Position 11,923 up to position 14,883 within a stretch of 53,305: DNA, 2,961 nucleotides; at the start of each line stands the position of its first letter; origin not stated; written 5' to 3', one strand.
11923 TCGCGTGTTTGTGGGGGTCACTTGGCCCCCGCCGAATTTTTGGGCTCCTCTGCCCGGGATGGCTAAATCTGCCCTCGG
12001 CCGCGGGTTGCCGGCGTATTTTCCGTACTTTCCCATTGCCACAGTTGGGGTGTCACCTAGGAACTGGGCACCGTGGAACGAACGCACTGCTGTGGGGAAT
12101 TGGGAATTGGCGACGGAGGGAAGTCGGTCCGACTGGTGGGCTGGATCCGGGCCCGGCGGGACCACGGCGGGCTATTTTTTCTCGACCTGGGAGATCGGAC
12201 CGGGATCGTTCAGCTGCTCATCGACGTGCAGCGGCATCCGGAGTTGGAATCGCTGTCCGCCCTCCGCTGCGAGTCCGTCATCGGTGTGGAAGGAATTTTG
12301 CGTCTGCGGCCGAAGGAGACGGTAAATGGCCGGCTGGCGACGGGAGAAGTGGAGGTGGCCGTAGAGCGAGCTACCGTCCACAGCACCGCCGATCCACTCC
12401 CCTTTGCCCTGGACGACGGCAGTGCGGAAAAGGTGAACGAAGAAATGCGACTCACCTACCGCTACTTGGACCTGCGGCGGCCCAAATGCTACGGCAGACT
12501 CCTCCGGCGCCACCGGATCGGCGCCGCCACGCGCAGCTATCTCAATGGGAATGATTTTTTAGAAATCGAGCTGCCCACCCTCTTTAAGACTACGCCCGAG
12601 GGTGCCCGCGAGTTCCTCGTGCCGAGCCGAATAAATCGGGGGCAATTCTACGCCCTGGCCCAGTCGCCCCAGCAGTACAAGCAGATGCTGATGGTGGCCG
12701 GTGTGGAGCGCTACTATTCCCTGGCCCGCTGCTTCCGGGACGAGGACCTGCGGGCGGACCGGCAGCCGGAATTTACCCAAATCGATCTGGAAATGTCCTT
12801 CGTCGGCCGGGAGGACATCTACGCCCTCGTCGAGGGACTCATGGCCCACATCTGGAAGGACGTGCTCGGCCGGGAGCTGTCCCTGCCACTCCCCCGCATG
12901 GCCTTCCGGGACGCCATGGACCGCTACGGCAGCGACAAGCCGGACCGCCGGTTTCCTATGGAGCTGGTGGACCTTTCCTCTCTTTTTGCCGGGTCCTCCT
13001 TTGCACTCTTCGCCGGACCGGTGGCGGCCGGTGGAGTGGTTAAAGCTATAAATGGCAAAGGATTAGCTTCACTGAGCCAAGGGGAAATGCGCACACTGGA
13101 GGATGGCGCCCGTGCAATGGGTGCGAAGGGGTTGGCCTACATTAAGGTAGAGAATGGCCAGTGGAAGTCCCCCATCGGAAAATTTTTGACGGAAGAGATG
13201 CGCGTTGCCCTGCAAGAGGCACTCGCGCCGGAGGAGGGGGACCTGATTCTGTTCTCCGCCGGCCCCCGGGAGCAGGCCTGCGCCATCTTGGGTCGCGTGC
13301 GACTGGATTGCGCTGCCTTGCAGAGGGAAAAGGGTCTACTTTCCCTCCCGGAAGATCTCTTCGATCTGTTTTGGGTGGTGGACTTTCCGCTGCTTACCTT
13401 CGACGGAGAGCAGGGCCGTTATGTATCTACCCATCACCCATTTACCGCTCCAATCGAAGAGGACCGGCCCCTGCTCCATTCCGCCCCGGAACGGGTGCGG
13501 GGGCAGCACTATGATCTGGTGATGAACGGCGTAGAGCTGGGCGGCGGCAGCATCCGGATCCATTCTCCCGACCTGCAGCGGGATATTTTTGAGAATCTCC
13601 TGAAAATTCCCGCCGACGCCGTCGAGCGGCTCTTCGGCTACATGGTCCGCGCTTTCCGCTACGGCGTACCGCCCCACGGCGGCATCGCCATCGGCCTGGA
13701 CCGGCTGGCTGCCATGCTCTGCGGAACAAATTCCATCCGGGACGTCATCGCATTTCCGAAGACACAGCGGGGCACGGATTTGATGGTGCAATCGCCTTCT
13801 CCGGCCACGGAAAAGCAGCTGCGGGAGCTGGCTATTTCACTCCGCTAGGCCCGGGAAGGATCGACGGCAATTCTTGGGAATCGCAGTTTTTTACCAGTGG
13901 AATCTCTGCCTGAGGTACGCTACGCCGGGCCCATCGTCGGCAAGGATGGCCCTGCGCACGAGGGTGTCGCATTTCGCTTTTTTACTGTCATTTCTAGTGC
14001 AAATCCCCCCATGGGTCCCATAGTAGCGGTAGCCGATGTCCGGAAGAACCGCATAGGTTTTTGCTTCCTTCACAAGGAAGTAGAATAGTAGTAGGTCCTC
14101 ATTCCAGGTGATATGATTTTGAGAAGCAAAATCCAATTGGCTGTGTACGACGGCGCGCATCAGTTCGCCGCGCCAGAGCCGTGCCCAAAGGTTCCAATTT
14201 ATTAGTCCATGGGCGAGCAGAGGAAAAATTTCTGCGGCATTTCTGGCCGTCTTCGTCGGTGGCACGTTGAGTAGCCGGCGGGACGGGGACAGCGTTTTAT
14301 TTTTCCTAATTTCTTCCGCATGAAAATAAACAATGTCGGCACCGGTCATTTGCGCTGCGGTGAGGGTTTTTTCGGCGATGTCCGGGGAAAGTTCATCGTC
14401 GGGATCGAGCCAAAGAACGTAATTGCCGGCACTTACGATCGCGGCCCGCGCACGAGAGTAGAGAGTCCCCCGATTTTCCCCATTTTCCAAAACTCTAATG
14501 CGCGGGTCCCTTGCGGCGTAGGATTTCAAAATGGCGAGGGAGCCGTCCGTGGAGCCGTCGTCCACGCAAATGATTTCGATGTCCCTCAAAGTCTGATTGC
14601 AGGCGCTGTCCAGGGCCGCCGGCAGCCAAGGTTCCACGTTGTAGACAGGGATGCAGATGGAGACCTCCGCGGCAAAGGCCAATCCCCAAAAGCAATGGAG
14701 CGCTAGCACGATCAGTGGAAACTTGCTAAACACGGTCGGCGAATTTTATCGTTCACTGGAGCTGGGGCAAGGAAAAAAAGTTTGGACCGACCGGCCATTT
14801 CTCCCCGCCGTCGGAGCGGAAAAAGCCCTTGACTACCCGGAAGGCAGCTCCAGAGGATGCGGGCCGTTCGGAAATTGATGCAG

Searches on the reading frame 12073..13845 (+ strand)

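Call 11: search_protein_families(library=pfam, proteins=[window:12073-13845:+], max_evalue=0.001)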
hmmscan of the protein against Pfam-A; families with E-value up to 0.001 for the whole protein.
window:12073-13845:+ (591 aa): 3 families
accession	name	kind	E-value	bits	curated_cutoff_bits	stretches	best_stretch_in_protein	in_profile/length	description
PF00152.25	tRNA-synt_2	-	5.5e-113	377.5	25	1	122-565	1-308/308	tRNA synthetases class II (D, K and N)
PF02938.19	GAD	-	6.1e-21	74.9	23.4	1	313-406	1-95/95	GAD domain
PF01336.31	tRNA_anti-codon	-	1.2e-11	44.9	27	1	19-101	1-73/75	OB-fold nucleic acid binding domain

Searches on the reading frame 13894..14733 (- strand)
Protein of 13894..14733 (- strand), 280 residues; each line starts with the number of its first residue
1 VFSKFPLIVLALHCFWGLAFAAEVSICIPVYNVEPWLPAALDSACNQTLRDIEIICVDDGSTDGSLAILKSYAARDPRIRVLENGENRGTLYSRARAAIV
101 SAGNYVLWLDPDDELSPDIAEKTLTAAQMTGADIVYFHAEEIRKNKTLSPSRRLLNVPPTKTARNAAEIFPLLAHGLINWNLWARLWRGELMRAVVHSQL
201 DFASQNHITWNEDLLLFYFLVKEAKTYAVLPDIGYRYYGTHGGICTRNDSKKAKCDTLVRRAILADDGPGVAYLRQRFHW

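Call 11: search_protein_families(library=pfam, proteins=[window:13894-14733:-], max_evalue=0.001)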
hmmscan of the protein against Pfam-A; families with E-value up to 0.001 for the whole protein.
window:13894-14733:- (280 aa): 2 families
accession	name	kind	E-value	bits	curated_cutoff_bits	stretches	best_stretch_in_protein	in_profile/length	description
PF00535.33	Glycos_transf_2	-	2e-33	116.1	23.3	1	25-154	1-130/168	Glycosyl transferase family 2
PF10111.15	Glyco_tranf_2_2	-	1.4e-06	28.5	27.3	1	26-129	2-108/276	Glycosyltransferase like family 2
